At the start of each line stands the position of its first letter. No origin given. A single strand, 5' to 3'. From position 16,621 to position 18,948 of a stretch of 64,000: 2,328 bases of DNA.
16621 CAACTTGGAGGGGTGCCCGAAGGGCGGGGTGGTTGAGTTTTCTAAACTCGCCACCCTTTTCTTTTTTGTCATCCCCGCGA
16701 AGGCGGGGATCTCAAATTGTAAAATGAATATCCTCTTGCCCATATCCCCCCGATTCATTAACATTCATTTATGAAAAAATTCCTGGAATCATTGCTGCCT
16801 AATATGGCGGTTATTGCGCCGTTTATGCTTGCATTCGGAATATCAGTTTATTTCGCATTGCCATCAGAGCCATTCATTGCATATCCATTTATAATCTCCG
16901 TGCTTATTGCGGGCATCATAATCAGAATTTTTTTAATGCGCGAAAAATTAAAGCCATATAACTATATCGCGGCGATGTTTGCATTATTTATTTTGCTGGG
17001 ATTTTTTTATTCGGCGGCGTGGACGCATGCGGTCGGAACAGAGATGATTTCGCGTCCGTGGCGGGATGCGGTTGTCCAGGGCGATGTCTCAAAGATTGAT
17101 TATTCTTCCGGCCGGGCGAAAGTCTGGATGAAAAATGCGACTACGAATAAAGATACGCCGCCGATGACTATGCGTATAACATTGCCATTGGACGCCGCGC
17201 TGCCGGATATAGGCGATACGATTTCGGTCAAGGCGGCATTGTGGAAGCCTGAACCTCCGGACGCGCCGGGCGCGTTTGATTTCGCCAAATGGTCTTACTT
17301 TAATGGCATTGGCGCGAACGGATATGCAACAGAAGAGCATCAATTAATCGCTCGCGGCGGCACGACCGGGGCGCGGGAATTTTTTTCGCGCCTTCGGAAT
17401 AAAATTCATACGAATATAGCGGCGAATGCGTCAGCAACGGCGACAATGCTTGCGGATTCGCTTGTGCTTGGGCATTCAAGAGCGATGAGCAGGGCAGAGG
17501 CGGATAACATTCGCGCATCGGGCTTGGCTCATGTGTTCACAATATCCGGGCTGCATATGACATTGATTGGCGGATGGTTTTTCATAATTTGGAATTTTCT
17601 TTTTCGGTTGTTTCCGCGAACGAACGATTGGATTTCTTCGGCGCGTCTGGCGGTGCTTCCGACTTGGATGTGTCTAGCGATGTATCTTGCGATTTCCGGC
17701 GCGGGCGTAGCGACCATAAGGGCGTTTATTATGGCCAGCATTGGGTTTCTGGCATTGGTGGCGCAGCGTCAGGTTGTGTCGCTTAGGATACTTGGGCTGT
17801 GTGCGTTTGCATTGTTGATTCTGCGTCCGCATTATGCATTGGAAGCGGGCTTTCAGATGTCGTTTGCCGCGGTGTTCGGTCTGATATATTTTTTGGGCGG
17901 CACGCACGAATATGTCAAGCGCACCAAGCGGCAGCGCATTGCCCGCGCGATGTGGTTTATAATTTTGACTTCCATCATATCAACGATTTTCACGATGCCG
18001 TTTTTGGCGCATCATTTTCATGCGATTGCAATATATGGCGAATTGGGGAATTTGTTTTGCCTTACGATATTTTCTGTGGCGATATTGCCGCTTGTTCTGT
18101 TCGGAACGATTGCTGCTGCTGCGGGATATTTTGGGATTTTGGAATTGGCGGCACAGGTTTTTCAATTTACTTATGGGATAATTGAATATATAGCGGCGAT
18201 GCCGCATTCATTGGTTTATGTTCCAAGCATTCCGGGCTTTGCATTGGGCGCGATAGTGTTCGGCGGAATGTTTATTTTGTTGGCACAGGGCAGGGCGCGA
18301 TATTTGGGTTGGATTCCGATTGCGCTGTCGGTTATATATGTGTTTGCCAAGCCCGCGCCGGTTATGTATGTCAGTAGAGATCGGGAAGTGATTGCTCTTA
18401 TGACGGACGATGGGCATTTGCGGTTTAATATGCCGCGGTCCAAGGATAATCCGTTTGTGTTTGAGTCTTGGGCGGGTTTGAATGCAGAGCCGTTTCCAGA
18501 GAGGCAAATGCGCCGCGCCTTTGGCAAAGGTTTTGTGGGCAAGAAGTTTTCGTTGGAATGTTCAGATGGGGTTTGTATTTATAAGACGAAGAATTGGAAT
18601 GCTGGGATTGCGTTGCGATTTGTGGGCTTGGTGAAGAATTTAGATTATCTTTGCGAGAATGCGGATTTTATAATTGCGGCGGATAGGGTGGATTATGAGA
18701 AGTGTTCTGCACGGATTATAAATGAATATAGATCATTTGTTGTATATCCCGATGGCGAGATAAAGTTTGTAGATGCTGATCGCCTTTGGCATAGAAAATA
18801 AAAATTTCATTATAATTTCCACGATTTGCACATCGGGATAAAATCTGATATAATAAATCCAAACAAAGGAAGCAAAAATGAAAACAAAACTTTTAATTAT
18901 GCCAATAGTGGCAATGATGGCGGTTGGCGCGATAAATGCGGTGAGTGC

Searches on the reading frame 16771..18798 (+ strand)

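Call 18: search_protein_families(library=ncbifam, proteins=[window:16771-18798:+])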
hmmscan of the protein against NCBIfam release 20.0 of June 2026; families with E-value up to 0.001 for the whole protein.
window:16771-18798:+ (676 aa): 4 families
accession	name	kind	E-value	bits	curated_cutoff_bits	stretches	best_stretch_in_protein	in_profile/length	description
TIGR00361.1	ComEC_Rec2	equivalog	2.1e-33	115.4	190.05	1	123-457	36-358/663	DNA internalization-related competence protein ComEC/Rec2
TIGR00360.1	ComEC_N-term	subfamily_domain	2.7e-19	70.1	36.5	1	252-440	1-170/171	ComEC/Rec2-related protein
NF008580.0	PRK11539.1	equivalog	6.6e-19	67.7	969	1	45-452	31-422/758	ComEC family protein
NF045979.1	ComEC_MAG0480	equivalog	1.1e-14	54.1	150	1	217-444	188-396/461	MAG0480 family ComEC-like protein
